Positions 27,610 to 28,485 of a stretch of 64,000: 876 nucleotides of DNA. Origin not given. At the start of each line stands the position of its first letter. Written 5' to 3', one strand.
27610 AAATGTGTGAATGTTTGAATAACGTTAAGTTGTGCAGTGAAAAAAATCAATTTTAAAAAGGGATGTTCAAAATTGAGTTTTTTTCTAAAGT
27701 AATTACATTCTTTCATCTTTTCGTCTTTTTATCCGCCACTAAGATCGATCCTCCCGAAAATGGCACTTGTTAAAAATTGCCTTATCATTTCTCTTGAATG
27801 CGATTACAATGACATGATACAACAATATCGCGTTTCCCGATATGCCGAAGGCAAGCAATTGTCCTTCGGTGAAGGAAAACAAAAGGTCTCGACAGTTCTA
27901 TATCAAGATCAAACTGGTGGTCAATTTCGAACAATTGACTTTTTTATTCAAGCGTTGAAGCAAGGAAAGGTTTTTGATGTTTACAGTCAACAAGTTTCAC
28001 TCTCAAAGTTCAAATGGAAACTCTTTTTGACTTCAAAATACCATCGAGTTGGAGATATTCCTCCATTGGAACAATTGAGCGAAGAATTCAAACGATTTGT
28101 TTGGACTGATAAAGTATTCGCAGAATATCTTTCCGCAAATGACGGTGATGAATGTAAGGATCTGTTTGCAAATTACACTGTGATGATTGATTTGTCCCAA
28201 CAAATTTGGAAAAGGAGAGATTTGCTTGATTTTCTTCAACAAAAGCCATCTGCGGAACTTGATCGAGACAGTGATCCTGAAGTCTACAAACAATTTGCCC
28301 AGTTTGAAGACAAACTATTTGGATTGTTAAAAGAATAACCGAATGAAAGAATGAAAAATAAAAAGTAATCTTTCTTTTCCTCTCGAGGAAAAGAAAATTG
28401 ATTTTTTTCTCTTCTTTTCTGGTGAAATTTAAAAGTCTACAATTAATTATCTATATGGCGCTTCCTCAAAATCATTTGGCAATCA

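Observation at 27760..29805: Family A: five paralogs in two tandem clusters (27760-29805 on plus, 5023-6279 on minus), with duplicated promoters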

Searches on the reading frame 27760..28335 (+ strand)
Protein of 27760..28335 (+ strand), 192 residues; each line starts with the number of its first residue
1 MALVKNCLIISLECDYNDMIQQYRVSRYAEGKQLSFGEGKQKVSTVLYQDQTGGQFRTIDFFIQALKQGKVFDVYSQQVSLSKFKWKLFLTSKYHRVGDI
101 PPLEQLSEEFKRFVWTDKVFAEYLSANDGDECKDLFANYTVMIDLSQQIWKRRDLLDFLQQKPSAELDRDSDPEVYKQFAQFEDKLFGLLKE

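Call 6: search_protein_families(library=pfam, proteins=[window:27760-28335:+], max_evalue=1)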
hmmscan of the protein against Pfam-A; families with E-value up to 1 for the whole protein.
window:27760-28335:+ (192 aa): 0 families

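Call 10: find_homologous_proteins(query=A1, max_evalue=0.01)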
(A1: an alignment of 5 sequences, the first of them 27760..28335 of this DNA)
Query A1 (5 sequences) (192 aa, profile of the alignment): 9 proteins with E <= 0.01 among 1338 candidates.
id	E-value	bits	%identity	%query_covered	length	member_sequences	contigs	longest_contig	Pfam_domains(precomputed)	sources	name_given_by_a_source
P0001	2.0e-73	264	24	95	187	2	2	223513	-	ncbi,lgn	-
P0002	9.5e-70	252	26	99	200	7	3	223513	-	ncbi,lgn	-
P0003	6.0e-65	236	91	100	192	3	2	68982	-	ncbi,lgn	-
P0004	8.1e-60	220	27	99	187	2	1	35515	-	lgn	-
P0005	7.2e-56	207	94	91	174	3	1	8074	-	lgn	-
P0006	5.6e-52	194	83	90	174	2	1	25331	-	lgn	-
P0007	6.6e-48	181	23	99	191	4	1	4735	-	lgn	-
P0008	2.7e-46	176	22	99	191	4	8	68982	-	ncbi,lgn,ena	-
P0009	5.0e-13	67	86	40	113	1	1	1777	-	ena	-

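Call 11: list_cluster_members(proteins=[P0001, P0002, P0003, P0008, P0004, P0007])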
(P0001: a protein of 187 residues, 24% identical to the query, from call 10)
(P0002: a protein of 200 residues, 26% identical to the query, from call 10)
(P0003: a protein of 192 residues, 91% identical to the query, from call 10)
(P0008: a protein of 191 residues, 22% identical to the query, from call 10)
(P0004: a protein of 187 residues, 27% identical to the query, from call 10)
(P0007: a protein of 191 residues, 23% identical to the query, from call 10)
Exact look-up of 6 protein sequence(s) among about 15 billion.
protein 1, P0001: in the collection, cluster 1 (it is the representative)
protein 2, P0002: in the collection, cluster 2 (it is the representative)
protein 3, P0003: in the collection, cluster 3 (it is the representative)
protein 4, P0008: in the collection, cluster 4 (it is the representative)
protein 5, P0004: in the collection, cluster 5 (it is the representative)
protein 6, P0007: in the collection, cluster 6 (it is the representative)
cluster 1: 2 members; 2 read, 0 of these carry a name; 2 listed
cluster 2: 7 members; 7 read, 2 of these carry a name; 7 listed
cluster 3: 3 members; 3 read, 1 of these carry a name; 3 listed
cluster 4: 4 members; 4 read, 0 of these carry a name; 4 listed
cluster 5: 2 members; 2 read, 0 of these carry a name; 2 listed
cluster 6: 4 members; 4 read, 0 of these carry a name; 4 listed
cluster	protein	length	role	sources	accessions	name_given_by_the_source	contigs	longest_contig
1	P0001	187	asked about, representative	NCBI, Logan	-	-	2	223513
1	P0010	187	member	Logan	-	-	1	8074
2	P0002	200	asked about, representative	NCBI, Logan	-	-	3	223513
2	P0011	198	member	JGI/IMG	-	hypothetical protein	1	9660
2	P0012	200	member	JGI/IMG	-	hypothetical protein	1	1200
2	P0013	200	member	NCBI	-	-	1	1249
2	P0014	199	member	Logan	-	-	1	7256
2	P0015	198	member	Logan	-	-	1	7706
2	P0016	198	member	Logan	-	-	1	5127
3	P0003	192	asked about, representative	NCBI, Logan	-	-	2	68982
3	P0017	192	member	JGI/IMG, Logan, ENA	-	hypothetical protein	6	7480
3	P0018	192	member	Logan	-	-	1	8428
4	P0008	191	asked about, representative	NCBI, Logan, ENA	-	-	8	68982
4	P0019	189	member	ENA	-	-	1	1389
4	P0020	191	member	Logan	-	-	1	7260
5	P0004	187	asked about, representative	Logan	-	-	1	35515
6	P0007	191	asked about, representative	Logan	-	-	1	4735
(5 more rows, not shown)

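Call 13: find_encoding_contigs(protein=P0001, flank=10000, max_places=6)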
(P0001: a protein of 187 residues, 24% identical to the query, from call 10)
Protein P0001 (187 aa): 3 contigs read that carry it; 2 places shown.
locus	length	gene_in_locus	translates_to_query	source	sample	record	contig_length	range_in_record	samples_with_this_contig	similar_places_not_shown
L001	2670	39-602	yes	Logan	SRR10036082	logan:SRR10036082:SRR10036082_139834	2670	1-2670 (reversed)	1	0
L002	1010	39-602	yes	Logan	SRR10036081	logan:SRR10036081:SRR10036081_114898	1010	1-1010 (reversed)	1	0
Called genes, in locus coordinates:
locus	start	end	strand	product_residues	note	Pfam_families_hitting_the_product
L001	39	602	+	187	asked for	-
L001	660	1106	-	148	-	-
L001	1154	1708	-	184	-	-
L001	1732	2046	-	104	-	-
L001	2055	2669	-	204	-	?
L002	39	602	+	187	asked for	-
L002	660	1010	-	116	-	?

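Call 14: find_encoding_contigs(protein=P0003, flank=10000, max_places=6)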
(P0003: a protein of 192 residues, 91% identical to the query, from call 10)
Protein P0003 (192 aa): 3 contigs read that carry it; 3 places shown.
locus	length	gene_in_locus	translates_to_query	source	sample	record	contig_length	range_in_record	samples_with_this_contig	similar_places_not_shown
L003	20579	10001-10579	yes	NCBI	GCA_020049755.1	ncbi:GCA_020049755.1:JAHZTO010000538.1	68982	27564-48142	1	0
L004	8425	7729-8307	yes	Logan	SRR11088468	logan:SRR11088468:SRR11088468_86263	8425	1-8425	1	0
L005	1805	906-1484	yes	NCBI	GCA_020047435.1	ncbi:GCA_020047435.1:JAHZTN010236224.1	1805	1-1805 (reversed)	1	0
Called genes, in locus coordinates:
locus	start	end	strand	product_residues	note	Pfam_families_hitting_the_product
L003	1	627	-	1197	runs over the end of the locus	PF04563:RNA_pol_Rpb2_1, PF04561:RNA_pol_Rpb2_2, PF04565:RNA_pol_Rpb2_3, PF04566:RNA_pol_Rpb2_4, PF00562:RNA_pol_Rpb2_6, PF04560:RNA_pol_Rpb2_7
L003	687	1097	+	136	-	PF00085:Thioredoxin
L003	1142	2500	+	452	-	PF04998:RNA_pol_Rpb1_5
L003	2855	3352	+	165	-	PF13649:Methyltransf_25 (weak)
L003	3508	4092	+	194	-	-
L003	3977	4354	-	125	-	PF04193:PQ-loop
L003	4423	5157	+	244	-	-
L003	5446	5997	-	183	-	-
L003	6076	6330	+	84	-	-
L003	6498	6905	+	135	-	-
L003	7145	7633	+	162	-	-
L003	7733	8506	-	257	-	PF06101:Vps62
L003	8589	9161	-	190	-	-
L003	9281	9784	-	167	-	-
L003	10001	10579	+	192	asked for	-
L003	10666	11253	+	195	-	-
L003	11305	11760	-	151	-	-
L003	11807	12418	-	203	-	-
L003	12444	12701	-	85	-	-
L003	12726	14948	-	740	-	-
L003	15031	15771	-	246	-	-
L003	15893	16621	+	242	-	-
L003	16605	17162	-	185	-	-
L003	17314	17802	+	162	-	-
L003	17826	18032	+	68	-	-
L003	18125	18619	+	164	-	PF00565:SNase (weak)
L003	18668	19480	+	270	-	-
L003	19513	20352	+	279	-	-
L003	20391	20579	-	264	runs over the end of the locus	PF00239:Resolvase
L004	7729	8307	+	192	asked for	-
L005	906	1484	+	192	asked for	-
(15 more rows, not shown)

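Call 20: find_encoding_contigs(protein=P0002, flank=10000, max_places=8)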
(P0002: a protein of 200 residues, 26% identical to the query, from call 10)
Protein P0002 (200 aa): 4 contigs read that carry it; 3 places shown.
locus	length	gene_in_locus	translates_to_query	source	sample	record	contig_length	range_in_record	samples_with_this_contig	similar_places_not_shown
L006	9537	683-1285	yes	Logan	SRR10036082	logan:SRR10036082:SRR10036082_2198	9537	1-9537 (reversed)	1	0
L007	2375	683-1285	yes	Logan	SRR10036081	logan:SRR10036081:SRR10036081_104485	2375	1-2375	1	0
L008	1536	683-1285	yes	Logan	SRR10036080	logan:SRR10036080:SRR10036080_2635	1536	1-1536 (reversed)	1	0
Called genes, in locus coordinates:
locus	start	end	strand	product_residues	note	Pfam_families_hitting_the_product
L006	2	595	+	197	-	?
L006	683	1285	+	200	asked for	-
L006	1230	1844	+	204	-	-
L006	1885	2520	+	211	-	PF03031:NIF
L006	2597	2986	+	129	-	-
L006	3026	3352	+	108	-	-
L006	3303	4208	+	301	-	PF00069:Pkinase, PF07714:PK_Tyr_Ser-Thr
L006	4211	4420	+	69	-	-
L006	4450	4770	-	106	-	-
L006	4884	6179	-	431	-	PF04665:Pox_A32 (weak)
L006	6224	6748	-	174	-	-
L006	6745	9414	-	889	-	PF03477:ATP-cone, PF00317:Ribonuc_red_lgN, PF02867:Ribonuc_red_lgC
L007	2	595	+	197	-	?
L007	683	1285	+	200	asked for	-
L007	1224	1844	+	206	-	-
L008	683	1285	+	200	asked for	-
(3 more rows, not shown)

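Call 21: search_protein_representatives(alignment_id=A1)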
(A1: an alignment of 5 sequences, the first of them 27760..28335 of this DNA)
Query: 5 sequences, 192 profile positions. Proteins with E-value up to 0.001 (for the whole library): 12; up to 1e-10: 9; up to 1e-30: 5. The best 12 are listed.
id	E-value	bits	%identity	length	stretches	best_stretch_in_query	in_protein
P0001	6.2e-74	264.1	-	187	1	1-190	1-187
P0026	3.9e-70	251.8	-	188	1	1-191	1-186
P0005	2.3e-56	206.8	-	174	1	19-191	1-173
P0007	2.1e-48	180.9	-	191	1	1-191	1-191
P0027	1.7e-47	177.9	-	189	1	1-191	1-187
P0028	2.0e-29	118.9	-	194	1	1-191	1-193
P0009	1.6e-13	67.1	-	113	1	118-191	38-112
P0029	7.6e-12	61.6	-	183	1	55-132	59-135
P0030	8.9e-11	58.1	-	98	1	89-190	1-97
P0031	1.2e-07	47.9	-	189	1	1-187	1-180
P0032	4.4e-06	42.8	-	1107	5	12-82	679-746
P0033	7.3e-06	42.1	-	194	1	11-147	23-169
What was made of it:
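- Tried and rejected: This was suggested by the bacterial surface protein P0032 (call 21).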

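Call 24: find_homologous_proteins(query=A2, max_evalue=0.1)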
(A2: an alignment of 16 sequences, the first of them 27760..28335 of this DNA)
Query A2 (16 sequences) (192 aa, profile of the alignment): 9 proteins with E <= 0.1 among 1326 candidates.
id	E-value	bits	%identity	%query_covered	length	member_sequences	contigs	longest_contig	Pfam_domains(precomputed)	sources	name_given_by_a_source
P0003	7.1e-67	243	91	100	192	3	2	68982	-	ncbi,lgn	-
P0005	2.8e-56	208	94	91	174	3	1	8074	-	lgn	-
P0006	3.3e-56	208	83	90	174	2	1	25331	-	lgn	-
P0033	2.5e-36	143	26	73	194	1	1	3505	-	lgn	-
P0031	2.6e-34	137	29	27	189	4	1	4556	-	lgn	-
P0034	9.7e-34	135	26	73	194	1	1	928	-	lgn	-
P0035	8.6e-33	132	25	72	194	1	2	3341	-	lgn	-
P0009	1.0e-13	70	86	40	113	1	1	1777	-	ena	-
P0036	2.6e-3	36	-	-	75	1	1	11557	-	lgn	-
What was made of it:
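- On ASFV MGF / other named NCLDV multigene families: Database relatives are unnamed or called 'hypothetical protein' (calls 10, 11, 24).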

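Call 25: search_solved_structures(query=A2, max_evalue=10)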
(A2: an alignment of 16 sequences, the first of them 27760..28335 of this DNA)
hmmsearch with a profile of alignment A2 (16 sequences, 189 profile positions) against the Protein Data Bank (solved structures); distinct sequences matched with E-value up to 10: 7.
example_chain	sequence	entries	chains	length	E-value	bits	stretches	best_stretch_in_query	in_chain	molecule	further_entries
4f2l_A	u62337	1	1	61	0.077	16.1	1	105-142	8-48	5'-AMP-activated protein kinase catalytic subunit alpha-1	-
4red_A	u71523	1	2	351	0.56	13.2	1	105-151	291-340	5'-AMP-activated protein kinase catalytic subunit alpha-1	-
7jhg_A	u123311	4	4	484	0.68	13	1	105-151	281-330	5'-AMP-activated protein kinase catalytic subunit alpha-1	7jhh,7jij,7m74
4cfh_A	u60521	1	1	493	0.7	12.9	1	105-151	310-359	5'-AMP-ACTIVATED PROTEIN KINASE CATALYTIC SUBUNIT ALPHA-1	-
6c9f_A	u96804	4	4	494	0.7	12.9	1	105-151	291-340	5'-AMP-activated protein kinase catalytic subunit alpha-1,5'-AMP-activated protein kinase | 5'-AMP-activated protein kinase catalytic subunit alpha-1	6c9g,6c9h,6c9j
4qfg_A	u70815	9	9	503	0.73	12.9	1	105-151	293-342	5'-AMP-activated protein kinase catalytic subunit alpha-1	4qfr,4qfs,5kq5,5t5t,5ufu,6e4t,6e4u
4rer_A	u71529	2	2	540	0.8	12.7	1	105-151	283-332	5'-AMP-activated protein kinase catalytic subunit alpha-1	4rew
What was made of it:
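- Tried and rejected: I treated it as noise (call 25).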

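Call 27: find_encoding_contigs(protein=P0008, flank=6000, max_places=8)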
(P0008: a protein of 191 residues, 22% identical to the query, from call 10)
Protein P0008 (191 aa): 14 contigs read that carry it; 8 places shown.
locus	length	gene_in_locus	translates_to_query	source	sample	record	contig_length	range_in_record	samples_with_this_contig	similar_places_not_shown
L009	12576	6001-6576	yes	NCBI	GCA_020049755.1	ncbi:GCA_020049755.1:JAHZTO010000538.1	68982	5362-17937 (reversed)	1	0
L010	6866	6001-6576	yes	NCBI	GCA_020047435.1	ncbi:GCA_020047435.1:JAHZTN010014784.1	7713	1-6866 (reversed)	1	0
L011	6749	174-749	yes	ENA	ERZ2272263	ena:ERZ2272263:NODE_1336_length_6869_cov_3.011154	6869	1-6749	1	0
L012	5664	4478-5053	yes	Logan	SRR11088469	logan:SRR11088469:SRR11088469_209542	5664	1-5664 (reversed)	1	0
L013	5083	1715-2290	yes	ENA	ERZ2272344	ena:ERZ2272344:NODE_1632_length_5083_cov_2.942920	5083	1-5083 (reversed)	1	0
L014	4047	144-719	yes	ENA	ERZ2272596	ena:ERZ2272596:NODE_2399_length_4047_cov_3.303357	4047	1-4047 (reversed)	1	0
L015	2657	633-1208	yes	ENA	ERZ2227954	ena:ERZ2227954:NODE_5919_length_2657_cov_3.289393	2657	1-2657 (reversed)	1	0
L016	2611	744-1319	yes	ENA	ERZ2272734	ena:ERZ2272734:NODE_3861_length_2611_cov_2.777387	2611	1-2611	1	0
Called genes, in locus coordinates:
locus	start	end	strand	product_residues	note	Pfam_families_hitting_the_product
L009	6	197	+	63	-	-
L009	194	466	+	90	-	-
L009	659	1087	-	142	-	-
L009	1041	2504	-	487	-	-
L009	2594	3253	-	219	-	PF01391:Collagen (faint)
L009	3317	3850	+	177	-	PF01503:PRA-PH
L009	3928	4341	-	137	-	-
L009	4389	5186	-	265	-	PF00069:Pkinase, PF07714:PK_Tyr_Ser-Thr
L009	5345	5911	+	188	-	-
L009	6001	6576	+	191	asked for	-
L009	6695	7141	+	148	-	-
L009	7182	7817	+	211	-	PF03031:NIF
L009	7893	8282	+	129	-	-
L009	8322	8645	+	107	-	-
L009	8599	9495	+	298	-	PF00069:Pkinase, PF07714:PK_Tyr_Ser-Thr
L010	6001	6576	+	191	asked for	-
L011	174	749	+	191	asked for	-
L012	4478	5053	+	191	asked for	-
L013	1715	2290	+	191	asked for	-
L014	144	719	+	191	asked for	-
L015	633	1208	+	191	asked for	-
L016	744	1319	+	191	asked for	-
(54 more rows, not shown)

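Call 33: predict_structure(alignment_id=A2)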
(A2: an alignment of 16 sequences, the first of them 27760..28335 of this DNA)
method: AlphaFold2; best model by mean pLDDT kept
length: 192 residues; sequences in the alignment: 16
mean_pLDDT: 85.4   pTM: 0.82
mean pLDDT of the five models: 85.4, 84.9, 84.8, 84.1, 81.6
residues with pLDDT >= 90: 65; 70-90: 117; 50-70: 9; < 50: 1
segments of 3 or more residues with pLDDT < 50: none
pLDDT, mean of each block of 10 residues (from residue 1): 78 88 91 82 85 76 93 92 89 87 94 88 82 89 84 83 76 80 89 73
secondary structure, 60 per line:
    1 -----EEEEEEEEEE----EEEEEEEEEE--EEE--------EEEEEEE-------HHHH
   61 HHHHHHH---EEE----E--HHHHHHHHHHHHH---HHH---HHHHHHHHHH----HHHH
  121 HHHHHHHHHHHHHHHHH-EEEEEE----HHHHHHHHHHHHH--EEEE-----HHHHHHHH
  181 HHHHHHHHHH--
elements in order: E6-15 E20-29 E32-34 E43-49 H57-67 E71-73 H81-93 H103-112 H117-137 E139-144 H149-161 E164-167 H173-190
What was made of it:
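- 27760..28338 (+): Family member m1 (192 aa). AlphaFold model: pLDDT 85.4, pTM 0.82 (call 33).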

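Call 36: fold_search(model_id=the predicted structure, library=pdb)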
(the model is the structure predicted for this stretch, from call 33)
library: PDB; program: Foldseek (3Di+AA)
matches with E <= 10: 387; with E <= 0.001: 0
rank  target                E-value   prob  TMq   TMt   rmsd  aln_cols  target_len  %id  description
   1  7qca_LA0              1.2e-01  0.11  0.10  0.09  13.2        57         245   12  Spraguea lophii ribosome (released 2022-11-30)
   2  9x1n_G                1.5e-01  0.08  0.16  0.11  17.9       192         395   16  The cryo-EM structure of HerA-NurA complex with ATPgammaS and dsDNA from Thermococcus kodakarensis (State 1) (released 2026-02-04)
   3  7oic_D                3.7e-01  0.08  0.09  0.08  11.1        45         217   16  Cryo-EM structure of late human 39S mitoribosome assembly intermediates, state 4 (released 2021-09-15)
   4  3gl1_A                3.9e-01  0.09  0.19  0.11  15.5       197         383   15  Crystal structure of ATPase domain of Ssb1 chaperone, a member of the HSP70 family, from Saccharomyces cerevisiae (released 2009-03-24)
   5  3gl1_B                4.1e-01  0.06  0.19  0.11  17.2       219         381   14  Crystal structure of ATPase domain of Ssb1 chaperone, a member of the HSP70 family, from Saccharomyces cerevisiae (released 2009-03-24)
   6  3cb3_D                4.7e-01  0.15  0.19  0.12   9.5        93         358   15  Crystal structure of L-Talarate dehydratase from Polaromonas sp. JS666 complexed with Mg and L-glucarate (released 2008-03-04)
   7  7o9k_D                4.7e-01  0.03  0.08  0.07  15.0        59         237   12  Human mitochondrial ribosome large subunit assembly intermediate with MTERF4-NSUN4, MRM2, MTG1, the MALSU module, GTPB (released 2021-06-30)
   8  7cwj_D                5.0e-01  0.20  0.16  0.23   5.9        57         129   10  Root induced Secreted protein Tsp1 from Biocontrol fungi Trichoderma virens (released 2021-09-01)
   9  7tlh_D                5.6e-01  0.15  0.14  0.20   7.0        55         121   11  Murine meteorin C-terminal NTR domain (released 2023-01-25)
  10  7of0_D                5.6e-01  0.03  0.09  0.08  11.2        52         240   12  Structure of a human mitochondrial ribosome large subunit assembly intermediate in complex with MTERF4-NSUN4 (dataset1 (released 2021-06-09)
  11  9l0m_A                5.9e-01  0.08  0.19  0.06  15.3       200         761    8  Structure of gain-of-function polycystin-1/polycystin-2 complex (released 2025-12-17)
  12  5mlc_D                5.9e-01  0.04  0.10  0.08  13.2        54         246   13  Cryo-EM structure of the spinach chloroplast ribosome reveals the location of plastid-specific ribosomal proteins and  (released 2016-12-28)
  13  7esw_A                6.7e-01  0.21  0.17  0.24   5.8        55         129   11  Root induced Secreted protein Tsp1 from Biocontrol fungi Trichoderma virens (released 2021-10-06)
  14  8zkh_A                7.1e-01  0.08  0.19  0.06  14.8       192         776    9  Structure of Polycystin-1/Polycystin-2 complex with phosphatidylglycerol-bound (released 2025-05-21)
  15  8zl8_A                7.1e-01  0.08  0.19  0.07  14.2       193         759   11  Structure of Polycystin-1/Polycystin-2 complex with 7b,27-DHC (released 2025-11-26)
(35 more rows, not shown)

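Call 38: fold_search(model_id=the predicted structure, library=viral)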
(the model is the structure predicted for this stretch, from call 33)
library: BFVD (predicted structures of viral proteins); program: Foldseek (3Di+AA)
matches with E <= 10: 607; with E <= 0.001: 0
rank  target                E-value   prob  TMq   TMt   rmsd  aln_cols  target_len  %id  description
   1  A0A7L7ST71            9.6e-02  0.10  0.16  0.19  19.1       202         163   11  (no name in the UniProt tables at hand)
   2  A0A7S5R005            1.0e-01  0.20  0.20  0.19  11.1       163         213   11  (no name in the UniProt tables at hand)
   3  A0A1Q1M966            1.2e-01  0.06  0.13  0.13  21.2       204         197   11  Uncharacterized protein [Agaricus bisporus virus 6]
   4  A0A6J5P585            1.5e-01  0.16  0.22  0.21  12.4       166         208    8  ribonuclease H [uncultured Caudovirales phage]
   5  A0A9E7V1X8            1.6e-01  0.20  0.18  0.24  12.8       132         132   12  Uncharacterized protein [Kunming tick virus 1]
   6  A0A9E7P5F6            2.1e-01  0.13  0.18  0.13  11.8       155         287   10  (no name in the UniProt tables at hand)
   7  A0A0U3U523            2.4e-01  0.04  0.14  0.10  20.4       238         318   11  2c protein [Tobacco rattle virus]
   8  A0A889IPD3            2.5e-01  0.30  0.13  0.26  11.0        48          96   17  (no name in the UniProt tables at hand)
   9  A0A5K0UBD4            2.8e-01  0.06  0.15  0.12  15.0       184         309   11  Uncharacterized protein [Yasminevirus sp. GU-2018]
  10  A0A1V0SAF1            2.8e-01  0.04  0.15  0.10  21.0       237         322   10  Uncharacterized protein [Catovirus CTV1]
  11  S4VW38                3.0e-01  0.08  0.21  0.09  18.1       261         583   10  Uncharacterized protein [Pandoravirus salinus]
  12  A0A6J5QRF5            3.4e-01  0.12  0.23  0.25  18.1       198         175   11  Uncharacterized protein [uncultured Caudovirales phage]
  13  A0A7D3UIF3            3.4e-01  0.10  0.16  0.08  16.3       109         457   11  ORF40 [Human herpesvirus 8]
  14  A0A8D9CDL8            3.6e-01  0.07  0.19  0.16  15.8       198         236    9  Uncharacterized protein [uncultured marine phage]
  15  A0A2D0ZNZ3            3.6e-01  0.06  0.14  0.06  15.7       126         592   10  DNA helicase/primase complex associated protein [vespertilionid gammaherpesvirus 3]
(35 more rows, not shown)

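Call 43: find_encoding_contigs(protein=P0004, flank=6000, max_places=4)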
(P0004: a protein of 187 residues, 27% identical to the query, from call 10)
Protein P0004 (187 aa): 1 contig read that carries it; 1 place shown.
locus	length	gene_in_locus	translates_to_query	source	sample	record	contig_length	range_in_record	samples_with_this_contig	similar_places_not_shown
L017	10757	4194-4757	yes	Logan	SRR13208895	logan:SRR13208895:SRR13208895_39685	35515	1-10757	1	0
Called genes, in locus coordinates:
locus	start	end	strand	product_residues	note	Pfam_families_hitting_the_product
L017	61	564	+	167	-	-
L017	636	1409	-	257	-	PF06101:Vps62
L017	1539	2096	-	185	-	-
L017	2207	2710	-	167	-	-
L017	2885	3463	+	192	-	-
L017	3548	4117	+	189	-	-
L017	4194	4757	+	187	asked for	-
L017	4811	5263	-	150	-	-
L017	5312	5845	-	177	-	-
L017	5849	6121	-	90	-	-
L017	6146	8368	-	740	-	-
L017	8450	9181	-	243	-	-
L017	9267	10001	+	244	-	-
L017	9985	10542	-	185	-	-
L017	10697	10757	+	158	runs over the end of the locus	-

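Call 44: find_encoding_contigs(protein=P0033, flank=6000, max_places=4)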
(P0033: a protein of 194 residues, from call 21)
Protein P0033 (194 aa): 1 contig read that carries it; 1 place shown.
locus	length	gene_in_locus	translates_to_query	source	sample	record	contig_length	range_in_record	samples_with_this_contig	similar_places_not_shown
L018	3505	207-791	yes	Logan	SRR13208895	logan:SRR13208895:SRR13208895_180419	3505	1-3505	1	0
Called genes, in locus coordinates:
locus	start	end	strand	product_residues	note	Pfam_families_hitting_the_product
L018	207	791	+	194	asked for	-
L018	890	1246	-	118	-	-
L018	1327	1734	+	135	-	-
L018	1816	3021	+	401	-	PF00534:Glycos_transf_1, PF13692:Glyco_trans_1_4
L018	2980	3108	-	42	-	-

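Call 45: find_encoding_contigs(protein=P0031, flank=6000, max_places=4)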
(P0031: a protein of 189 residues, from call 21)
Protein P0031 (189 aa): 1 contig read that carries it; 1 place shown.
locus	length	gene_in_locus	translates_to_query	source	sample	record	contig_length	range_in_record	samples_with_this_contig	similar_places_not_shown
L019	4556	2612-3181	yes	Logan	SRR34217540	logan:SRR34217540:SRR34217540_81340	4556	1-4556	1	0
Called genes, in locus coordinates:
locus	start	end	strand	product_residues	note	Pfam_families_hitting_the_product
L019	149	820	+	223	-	-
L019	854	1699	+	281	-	-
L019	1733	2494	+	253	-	-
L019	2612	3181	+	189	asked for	-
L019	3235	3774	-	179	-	-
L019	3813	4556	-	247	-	?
